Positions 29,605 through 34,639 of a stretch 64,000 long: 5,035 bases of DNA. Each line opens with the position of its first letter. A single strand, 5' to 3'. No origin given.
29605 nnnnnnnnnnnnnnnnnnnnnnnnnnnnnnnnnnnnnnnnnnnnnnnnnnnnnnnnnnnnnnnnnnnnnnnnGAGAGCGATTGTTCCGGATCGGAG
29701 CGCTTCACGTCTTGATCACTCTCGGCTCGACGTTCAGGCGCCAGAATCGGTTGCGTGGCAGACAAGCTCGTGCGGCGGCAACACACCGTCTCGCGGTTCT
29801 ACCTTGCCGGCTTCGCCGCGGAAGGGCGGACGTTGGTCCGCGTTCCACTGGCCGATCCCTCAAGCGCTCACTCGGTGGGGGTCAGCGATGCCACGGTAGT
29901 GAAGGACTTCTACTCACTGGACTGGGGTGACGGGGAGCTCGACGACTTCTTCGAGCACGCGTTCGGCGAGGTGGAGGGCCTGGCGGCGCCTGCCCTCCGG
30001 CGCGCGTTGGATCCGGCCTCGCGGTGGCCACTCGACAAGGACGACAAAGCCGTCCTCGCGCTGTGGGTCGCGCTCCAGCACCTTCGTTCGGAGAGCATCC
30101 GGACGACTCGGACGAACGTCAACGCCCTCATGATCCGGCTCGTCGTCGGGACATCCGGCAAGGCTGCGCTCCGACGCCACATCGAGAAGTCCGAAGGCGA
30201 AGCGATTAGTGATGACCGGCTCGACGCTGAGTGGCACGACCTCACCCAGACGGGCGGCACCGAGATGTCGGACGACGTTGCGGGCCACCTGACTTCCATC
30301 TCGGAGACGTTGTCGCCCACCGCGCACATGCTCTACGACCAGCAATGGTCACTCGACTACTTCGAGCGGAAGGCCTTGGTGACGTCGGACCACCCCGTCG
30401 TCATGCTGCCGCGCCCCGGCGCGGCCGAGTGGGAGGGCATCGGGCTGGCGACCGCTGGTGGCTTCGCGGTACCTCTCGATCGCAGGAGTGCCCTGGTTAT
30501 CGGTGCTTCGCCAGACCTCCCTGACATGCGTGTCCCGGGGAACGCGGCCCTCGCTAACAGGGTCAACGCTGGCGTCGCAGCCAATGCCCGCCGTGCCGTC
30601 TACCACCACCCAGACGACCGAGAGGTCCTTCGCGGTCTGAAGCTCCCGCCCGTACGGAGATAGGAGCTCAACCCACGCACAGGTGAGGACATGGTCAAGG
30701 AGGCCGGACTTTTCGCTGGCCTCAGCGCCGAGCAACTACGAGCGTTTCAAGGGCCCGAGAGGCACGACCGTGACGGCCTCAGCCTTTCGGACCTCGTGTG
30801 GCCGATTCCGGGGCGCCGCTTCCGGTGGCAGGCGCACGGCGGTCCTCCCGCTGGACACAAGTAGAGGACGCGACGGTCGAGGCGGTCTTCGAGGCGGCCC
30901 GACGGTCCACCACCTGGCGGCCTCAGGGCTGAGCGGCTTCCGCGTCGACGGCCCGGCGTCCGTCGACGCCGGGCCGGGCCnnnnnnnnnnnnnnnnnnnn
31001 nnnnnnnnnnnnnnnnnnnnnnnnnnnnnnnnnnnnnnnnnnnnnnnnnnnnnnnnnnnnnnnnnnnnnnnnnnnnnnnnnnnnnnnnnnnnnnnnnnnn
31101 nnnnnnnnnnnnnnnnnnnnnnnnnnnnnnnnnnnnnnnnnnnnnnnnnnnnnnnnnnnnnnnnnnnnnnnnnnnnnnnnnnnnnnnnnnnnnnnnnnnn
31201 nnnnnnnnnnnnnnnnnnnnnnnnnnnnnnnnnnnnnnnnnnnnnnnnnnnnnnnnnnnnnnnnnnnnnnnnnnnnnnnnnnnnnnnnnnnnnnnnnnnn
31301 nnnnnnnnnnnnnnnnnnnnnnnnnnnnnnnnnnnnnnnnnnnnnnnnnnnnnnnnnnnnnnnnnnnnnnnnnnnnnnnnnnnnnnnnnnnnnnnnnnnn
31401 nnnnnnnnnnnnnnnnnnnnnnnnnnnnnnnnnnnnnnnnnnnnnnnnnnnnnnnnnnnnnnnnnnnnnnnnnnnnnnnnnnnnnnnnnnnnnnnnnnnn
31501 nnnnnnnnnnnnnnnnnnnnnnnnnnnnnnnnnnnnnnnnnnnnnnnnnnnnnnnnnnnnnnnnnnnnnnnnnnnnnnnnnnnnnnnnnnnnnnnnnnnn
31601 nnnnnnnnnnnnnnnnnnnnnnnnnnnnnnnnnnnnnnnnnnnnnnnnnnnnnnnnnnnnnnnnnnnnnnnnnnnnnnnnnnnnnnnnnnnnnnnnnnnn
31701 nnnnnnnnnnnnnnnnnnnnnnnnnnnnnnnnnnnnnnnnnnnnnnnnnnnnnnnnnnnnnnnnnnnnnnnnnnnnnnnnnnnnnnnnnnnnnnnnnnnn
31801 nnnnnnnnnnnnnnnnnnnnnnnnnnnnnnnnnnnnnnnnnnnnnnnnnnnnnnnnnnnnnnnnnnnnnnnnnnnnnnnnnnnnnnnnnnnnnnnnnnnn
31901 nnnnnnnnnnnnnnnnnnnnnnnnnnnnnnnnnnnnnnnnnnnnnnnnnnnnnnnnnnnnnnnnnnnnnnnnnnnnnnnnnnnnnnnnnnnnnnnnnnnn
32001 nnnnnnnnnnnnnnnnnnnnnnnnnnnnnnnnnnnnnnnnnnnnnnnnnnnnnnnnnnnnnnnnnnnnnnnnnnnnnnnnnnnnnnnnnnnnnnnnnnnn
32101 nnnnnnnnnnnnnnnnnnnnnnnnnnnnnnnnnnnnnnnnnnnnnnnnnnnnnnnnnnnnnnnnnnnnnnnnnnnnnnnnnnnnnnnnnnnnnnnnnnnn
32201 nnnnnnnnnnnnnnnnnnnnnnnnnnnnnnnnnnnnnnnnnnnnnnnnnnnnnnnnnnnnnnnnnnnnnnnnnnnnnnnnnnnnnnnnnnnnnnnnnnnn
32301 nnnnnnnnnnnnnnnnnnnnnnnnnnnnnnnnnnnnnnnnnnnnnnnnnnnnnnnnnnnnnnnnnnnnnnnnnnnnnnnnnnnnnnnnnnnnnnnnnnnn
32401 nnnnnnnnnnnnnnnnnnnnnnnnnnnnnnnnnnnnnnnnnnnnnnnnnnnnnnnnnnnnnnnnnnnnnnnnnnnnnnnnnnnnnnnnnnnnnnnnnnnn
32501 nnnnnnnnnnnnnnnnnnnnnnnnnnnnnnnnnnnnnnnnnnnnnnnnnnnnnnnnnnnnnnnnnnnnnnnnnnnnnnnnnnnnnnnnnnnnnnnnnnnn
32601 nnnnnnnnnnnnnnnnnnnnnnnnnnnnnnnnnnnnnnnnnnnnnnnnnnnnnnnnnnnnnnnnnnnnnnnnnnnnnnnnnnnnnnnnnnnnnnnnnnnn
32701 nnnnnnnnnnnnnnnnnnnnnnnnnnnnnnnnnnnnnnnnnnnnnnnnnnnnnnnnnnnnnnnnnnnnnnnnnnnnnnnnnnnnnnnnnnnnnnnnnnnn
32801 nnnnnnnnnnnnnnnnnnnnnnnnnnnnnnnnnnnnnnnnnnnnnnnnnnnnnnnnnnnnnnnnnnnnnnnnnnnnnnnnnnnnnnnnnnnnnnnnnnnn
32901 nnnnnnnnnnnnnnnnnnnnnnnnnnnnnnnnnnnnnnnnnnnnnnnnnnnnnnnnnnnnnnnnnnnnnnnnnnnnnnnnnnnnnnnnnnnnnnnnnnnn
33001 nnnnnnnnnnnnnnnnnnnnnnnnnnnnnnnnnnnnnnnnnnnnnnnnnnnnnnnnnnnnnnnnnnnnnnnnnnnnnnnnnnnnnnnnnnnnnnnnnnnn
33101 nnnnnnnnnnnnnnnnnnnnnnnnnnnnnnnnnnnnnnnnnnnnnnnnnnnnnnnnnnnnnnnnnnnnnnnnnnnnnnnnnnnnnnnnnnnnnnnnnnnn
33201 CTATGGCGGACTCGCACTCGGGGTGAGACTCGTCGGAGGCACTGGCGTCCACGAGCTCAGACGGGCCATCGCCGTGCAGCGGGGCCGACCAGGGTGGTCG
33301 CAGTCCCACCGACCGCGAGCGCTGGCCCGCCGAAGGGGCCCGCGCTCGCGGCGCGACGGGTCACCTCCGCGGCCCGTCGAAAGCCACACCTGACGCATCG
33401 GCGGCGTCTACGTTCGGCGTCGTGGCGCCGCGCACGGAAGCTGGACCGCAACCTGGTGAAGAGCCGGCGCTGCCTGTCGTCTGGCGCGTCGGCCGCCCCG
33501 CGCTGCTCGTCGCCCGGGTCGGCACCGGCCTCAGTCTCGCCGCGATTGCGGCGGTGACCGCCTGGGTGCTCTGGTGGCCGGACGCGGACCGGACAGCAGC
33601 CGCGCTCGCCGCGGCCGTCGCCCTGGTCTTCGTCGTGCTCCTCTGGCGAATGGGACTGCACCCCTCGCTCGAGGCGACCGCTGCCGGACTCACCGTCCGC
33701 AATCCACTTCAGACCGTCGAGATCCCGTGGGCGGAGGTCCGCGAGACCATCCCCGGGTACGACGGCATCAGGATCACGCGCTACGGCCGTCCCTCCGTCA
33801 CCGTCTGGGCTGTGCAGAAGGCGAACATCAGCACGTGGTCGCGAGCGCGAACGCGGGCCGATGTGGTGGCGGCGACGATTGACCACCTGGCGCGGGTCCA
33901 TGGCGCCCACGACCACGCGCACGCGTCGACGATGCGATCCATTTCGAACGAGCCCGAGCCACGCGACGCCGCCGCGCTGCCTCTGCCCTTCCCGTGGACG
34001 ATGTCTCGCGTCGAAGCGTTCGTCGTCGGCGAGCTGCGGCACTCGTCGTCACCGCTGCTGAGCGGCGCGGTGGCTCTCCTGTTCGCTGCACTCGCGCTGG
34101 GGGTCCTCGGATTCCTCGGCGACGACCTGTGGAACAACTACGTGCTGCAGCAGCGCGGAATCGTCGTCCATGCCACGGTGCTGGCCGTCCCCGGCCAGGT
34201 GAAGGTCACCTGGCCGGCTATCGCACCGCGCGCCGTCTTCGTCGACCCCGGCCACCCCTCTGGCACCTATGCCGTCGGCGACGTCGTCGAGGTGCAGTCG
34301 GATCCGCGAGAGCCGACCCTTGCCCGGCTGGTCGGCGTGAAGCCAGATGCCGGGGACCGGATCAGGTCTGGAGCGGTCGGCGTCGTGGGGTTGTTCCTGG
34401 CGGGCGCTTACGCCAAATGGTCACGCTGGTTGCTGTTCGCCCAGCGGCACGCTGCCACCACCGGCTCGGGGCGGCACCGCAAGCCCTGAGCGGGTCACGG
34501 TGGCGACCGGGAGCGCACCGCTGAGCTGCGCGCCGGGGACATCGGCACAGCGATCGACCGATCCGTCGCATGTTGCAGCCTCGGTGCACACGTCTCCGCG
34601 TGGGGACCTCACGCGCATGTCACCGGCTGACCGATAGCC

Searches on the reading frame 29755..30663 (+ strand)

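Call 12: search_protein_families(library=pfam, proteins=[window:29755-30663:+], max_evalue=0.01)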
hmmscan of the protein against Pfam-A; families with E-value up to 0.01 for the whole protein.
window:29755-30663:+ (302 aa): 1 family
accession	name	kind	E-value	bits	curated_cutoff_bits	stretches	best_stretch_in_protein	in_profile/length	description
PF14022.11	DUF4238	-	2e-35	123.1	27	1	8-288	1-281/281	Protein of unknown function (DUF4238)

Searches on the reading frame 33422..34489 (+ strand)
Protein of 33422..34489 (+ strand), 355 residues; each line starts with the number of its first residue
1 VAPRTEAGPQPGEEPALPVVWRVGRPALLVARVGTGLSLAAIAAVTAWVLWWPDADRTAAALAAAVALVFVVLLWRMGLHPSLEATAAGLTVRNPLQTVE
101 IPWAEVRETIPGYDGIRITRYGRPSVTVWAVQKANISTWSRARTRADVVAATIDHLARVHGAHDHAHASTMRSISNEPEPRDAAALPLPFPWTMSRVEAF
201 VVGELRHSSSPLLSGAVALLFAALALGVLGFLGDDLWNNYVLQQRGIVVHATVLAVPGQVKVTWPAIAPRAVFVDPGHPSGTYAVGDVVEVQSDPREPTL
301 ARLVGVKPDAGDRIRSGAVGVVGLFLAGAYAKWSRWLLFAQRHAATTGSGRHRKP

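Call 12: search_protein_families(library=pfam, proteins=[window:33422-34489:+], max_evalue=0.01)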
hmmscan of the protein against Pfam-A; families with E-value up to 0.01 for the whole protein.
window:33422-34489:+ (355 aa): 1 family
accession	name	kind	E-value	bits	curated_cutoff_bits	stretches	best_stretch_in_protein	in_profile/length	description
PF10756.15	bPH_6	-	1.4e-05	25.4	22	1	81-108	2-29/73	Bacterial PH domain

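Call 64: find_homologous_proteins(query=window:33422-34489:+, max_evalue=0.00001)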
Query window:33422-34489:+ (355 aa): 8 proteins with E <= 0.00001 among 8000 candidates.
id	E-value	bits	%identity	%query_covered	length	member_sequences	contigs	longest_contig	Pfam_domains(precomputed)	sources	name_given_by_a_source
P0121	5.3e-225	765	98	100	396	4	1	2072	PF10756.16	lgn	-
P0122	4.0e-197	673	85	100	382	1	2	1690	PF10756.16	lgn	-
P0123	8.0e-112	392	57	100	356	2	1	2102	-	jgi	-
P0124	1.1e-107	379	55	96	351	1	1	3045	PF10756.16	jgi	jgi:hypothetical protein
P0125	1.5e-97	345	51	99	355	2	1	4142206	-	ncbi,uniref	ncbi:DUF3592 domain-containing protein [Cellulomonas sp. McL0617]|uniref:DUF3592 domain-containing p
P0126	1.4e-92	329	50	94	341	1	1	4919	-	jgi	jgi:hypothetical protein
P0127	9.2e-88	313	48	97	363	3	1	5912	-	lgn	-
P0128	1.1e-79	286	46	98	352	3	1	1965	PF10756.16,PF12158.15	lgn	-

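Call 65: find_encoding_contigs(protein=P0125, flank=10000, max_places=2)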
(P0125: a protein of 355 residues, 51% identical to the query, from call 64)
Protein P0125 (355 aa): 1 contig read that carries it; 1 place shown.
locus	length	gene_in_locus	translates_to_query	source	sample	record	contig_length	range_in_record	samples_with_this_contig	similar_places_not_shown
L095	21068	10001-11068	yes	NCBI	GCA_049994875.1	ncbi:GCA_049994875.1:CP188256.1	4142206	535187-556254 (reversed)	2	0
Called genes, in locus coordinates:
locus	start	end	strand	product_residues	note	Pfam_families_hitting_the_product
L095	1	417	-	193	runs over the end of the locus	PF04140:ICMT, PF04191:PEMT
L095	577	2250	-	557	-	PF03109:ABC1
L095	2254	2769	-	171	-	PF03551:PadR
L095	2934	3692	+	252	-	PF12146:Hydrolase_4, PF00561:Abhydrolase_1, PF12697:Abhydrolase_6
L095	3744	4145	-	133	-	-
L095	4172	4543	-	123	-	-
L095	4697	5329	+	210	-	-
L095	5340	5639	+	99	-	PF13601:HTH_34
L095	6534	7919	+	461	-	PF00078:RVT_1 (weak)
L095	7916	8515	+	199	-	-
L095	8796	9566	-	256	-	-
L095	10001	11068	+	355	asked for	-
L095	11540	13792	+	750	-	PF08751:TrwC, PF13086:AAA_11 (faint), PF13245:AAA_19, PF13401:AAA_22 (faint), PF13604:AAA_30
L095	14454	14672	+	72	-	PF12728:HTH_17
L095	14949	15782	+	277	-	PF22022:Phage_int_M (weak), PF00589:Phage_integrase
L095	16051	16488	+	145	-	PF12910:PHD_like (weak)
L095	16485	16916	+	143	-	-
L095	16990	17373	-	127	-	-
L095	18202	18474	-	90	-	-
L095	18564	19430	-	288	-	-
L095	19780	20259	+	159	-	PF06983:3-dmu-9_3-mt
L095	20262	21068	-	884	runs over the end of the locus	PF13191:AAA_16, PF00196:GerE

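Call 66: find_encoding_contigs(protein=P0127, flank=6000, max_places=2)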
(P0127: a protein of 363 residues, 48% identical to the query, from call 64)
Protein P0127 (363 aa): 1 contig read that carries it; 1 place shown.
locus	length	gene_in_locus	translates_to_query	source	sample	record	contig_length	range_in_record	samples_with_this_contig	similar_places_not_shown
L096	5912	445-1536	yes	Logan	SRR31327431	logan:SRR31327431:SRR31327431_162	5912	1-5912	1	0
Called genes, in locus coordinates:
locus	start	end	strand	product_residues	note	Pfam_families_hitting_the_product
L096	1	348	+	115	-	?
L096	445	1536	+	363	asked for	-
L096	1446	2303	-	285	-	-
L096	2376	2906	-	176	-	-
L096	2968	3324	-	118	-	PF01844:HNH, PF13395:HNH_4 (weak), PF14279:HNH_5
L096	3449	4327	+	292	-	-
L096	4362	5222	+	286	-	-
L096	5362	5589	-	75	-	-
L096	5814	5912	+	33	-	?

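Call 79: find_encoding_contigs(protein=P0121, flank=3000, max_places=3)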
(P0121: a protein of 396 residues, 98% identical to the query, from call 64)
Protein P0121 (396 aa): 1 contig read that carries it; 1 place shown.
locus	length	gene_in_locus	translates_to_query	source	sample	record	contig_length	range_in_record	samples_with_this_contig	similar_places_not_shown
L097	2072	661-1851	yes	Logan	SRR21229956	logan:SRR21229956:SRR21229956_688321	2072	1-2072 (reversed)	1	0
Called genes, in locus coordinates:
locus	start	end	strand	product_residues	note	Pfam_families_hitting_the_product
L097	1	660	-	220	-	?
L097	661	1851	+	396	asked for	PF10756:bPH_6 (faint)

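Call 80: find_encoding_contigs(protein=P0122, flank=3000, max_places=3)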
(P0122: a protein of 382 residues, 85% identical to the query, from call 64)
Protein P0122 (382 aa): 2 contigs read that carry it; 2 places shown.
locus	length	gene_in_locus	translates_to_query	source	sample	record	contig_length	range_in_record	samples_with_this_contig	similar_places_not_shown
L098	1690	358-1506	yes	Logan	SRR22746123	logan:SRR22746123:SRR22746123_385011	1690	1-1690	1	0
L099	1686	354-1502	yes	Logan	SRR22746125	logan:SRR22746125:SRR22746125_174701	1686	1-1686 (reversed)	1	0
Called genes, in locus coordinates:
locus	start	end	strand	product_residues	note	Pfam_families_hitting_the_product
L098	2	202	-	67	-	?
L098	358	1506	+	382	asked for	PF10756:bPH_6 (weak)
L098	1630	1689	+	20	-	?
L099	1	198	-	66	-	?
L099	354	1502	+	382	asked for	PF10756:bPH_6 (weak)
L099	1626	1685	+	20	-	?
